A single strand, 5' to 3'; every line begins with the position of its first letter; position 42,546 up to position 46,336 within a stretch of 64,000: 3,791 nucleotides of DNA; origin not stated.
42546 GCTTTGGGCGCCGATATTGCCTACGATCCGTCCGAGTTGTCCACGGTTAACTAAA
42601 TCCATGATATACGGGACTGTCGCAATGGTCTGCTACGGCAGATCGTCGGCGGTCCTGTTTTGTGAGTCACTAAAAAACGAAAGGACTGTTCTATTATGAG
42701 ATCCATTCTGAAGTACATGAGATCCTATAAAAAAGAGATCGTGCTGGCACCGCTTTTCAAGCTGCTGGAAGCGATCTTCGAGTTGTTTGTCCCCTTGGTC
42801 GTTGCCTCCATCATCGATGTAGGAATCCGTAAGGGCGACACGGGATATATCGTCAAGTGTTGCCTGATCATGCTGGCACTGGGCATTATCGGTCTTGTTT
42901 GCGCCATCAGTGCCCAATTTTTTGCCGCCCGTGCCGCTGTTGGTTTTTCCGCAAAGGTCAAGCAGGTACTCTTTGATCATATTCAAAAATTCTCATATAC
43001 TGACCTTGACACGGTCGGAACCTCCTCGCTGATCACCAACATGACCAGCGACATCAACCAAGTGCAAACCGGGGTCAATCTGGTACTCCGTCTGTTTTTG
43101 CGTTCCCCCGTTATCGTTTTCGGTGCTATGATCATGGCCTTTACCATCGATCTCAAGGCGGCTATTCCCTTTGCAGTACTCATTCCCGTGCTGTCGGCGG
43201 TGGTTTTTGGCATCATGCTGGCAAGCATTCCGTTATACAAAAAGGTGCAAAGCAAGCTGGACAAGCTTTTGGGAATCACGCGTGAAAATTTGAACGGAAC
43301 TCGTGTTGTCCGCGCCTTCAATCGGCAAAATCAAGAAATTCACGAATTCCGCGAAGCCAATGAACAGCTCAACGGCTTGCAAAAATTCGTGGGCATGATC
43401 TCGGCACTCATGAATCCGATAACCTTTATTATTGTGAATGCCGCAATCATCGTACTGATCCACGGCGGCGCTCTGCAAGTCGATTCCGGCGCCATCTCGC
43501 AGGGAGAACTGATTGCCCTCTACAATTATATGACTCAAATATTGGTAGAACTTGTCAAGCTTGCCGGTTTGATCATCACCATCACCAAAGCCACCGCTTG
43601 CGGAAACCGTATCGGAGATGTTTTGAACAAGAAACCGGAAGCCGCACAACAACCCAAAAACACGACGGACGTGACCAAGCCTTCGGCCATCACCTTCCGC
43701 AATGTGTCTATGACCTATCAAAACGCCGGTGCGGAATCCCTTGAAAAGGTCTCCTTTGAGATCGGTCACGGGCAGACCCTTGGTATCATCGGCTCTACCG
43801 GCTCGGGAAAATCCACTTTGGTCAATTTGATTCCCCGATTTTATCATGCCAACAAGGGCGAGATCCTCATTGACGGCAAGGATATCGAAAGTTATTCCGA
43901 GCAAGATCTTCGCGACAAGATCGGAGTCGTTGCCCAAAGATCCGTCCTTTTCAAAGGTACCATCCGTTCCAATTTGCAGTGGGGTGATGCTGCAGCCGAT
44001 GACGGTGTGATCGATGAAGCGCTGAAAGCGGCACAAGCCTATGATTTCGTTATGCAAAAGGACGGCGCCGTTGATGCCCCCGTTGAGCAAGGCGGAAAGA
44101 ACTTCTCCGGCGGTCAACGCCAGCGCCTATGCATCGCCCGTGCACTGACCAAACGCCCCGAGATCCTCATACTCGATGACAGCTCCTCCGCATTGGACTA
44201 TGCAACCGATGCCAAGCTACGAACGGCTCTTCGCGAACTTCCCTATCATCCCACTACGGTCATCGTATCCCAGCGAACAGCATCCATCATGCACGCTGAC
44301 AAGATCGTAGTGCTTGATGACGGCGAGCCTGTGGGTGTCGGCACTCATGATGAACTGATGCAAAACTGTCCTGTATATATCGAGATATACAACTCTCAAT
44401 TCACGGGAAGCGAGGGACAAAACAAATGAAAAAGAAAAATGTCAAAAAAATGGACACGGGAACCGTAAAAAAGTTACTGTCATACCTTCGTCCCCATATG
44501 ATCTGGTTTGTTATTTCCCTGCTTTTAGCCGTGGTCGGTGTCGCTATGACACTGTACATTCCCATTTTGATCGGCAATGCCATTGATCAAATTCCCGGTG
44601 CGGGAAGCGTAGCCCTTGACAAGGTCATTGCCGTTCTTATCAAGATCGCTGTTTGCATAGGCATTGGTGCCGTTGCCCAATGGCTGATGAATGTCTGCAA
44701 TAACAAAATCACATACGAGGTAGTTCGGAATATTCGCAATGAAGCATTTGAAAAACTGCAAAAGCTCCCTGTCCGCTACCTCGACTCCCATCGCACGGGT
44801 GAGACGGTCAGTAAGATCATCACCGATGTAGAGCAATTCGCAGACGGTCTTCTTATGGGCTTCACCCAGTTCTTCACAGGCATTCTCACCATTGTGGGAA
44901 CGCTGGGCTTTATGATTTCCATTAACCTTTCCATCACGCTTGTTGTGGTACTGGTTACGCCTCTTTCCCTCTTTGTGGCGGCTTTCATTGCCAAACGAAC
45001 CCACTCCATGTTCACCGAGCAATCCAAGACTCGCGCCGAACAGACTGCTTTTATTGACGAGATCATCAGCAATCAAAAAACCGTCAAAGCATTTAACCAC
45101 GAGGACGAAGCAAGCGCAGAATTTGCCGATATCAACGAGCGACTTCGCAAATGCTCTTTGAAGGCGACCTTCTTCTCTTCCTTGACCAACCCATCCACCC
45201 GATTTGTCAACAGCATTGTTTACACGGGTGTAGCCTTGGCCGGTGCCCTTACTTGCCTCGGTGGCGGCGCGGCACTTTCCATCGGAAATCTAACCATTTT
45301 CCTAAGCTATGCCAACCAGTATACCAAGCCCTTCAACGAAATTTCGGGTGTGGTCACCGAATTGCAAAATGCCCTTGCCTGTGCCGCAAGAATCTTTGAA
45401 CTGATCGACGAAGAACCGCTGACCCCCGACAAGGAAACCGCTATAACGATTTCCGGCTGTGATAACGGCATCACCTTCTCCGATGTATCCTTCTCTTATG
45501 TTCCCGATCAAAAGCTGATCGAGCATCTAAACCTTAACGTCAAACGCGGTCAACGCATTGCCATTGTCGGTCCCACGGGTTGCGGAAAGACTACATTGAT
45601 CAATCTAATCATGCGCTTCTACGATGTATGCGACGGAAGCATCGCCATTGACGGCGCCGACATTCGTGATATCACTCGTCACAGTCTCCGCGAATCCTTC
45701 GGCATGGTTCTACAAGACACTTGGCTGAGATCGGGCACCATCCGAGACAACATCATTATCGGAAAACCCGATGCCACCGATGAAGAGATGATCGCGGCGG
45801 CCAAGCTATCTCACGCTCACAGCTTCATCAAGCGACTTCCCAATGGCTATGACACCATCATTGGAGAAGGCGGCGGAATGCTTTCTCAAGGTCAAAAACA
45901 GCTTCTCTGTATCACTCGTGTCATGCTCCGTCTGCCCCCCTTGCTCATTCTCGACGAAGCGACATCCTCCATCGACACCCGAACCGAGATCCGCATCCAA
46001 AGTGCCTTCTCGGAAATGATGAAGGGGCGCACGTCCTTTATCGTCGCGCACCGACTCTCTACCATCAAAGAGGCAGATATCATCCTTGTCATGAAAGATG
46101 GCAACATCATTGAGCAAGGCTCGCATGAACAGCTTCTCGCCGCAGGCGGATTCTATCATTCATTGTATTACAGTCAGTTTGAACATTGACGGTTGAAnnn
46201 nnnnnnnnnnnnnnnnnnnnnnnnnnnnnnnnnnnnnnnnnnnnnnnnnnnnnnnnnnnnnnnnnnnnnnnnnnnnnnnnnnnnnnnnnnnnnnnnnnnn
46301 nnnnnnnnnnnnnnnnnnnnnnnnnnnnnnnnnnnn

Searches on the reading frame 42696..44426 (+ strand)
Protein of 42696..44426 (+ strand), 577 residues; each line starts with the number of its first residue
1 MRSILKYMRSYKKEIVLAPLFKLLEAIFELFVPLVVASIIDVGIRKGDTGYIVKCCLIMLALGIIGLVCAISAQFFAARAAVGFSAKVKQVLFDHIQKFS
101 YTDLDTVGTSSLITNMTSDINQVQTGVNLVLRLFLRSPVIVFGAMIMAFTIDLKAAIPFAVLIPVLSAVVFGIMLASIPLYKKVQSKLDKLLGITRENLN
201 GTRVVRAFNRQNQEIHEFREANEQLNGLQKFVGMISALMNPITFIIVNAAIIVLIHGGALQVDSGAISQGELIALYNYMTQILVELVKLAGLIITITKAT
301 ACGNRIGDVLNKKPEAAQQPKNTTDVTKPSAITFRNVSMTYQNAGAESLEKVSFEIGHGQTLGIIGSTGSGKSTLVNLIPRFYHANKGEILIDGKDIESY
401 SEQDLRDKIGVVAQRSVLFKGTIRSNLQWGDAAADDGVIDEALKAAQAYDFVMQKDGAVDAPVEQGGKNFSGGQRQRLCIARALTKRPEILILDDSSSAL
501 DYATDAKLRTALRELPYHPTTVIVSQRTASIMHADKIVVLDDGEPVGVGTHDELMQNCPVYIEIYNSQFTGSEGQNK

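Call 62: search_protein_families(library=pfam, proteins=[window:42696-44426:+], max_evalue=0.00001)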
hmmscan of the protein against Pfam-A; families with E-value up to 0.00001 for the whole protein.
window:42696-44426:+ (577 aa): 2 families
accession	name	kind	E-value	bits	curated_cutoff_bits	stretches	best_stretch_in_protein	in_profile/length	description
PF00664.28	ABC_membrane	-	3e-40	139.1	28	1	16-283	2-271/274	ABC transporter transmembrane region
PF00005.33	ABC_tran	-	8.1e-33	114.4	25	1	349-496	1-135/137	ABC transporter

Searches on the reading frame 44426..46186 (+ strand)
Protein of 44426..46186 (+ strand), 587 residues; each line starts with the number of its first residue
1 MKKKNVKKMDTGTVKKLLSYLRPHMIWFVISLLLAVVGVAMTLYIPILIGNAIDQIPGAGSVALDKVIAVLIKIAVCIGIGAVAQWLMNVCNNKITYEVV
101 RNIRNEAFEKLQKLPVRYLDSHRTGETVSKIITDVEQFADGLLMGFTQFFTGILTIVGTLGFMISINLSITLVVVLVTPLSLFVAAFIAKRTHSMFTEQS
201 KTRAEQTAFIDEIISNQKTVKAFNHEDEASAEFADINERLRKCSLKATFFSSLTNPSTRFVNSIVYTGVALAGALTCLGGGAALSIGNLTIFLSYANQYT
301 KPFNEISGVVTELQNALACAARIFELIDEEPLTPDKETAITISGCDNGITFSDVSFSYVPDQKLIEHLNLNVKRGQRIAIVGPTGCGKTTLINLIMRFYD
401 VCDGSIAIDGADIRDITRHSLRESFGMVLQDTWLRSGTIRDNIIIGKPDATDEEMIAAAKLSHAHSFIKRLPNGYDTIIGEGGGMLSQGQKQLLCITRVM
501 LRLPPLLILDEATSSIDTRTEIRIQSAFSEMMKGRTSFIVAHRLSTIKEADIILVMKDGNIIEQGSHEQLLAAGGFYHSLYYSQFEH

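Call 62: search_protein_families(library=pfam, proteins=[window:44426-46186:+], max_evalue=0.00001)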
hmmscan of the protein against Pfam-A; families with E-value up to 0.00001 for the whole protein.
window:44426-46186:+ (587 aa): 3 families
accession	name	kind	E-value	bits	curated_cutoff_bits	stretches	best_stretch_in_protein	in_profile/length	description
PF00664.28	ABC_membrane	-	1.8e-50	172.6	28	1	29-302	2-273/274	ABC transporter transmembrane region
PF00005.33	ABC_tran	-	4e-31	108.9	25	1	366-514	2-137/137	ABC transporter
PF02463.25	SMC_N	-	4.4e-06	26.7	40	0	197-556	84-211/220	RecF/RecN/SMC N terminal domain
